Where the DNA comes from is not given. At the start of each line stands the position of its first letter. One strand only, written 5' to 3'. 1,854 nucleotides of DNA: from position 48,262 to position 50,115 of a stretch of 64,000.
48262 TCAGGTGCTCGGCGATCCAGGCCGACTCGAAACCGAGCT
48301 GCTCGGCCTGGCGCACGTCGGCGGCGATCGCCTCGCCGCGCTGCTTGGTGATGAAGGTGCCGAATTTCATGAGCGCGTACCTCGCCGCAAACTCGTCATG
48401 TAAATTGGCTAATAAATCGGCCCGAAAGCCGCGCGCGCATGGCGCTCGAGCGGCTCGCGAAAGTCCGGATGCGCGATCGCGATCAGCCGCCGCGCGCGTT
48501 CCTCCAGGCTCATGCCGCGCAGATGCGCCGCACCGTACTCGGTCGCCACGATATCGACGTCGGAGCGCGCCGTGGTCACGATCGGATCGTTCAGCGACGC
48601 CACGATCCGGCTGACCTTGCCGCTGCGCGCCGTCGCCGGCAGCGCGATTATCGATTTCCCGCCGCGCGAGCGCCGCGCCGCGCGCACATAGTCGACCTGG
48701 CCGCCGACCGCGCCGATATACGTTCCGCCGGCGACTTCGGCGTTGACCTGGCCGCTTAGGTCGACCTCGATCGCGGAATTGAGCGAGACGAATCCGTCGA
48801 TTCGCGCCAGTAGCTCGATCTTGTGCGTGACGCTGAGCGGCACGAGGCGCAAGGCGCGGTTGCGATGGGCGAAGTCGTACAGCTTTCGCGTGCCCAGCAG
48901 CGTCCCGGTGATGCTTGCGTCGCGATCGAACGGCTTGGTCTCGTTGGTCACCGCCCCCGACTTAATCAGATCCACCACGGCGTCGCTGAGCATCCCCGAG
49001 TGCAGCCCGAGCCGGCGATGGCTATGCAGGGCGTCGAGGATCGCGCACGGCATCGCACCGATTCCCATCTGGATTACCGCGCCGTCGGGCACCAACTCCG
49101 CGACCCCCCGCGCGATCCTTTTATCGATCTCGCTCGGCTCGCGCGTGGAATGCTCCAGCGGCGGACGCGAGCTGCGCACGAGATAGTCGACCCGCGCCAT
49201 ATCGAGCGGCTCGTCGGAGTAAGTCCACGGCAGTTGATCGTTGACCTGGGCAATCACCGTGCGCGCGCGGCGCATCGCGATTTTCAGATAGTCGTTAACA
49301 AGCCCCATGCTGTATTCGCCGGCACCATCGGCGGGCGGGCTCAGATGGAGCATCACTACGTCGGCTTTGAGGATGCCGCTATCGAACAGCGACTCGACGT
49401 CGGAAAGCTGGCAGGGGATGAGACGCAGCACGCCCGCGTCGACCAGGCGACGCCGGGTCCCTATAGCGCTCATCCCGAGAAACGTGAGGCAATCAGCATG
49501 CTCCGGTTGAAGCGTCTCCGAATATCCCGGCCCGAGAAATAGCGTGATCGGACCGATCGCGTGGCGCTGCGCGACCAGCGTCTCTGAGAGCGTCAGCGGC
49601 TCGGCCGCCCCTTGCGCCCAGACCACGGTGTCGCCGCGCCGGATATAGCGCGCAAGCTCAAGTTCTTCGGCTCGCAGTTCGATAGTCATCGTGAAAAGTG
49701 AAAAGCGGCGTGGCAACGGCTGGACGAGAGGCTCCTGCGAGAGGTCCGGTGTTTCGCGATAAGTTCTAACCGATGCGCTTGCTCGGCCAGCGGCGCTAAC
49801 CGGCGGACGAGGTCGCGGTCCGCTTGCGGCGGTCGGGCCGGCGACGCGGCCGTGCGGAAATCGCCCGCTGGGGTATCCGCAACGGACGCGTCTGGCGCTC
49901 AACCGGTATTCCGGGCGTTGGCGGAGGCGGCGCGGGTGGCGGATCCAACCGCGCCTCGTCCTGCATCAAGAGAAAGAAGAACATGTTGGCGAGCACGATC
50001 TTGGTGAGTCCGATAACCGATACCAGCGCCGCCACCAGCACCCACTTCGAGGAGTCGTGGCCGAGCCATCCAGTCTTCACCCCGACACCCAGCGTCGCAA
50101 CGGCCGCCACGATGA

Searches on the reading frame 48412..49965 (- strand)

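Call 20: search_protein_families(library=pfam, proteins=[window:48412-49965:-], max_evalue=0.001)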
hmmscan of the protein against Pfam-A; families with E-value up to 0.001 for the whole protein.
window:48412-49965:- (518 aa): 2 families
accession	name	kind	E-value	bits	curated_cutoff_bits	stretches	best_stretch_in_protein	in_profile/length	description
PF13336.12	AcetylCoA_hyd_C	-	4.3e-53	179.8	23.7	1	358-510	1-154/154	Acetyl-CoA hydrolase/transferase C-terminal domain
PF02550.21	AcetylCoA_hydro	-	8.1e-06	26.4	24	1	157-264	79-188/198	Acetyl-CoA hydrolase/transferase N-terminal domain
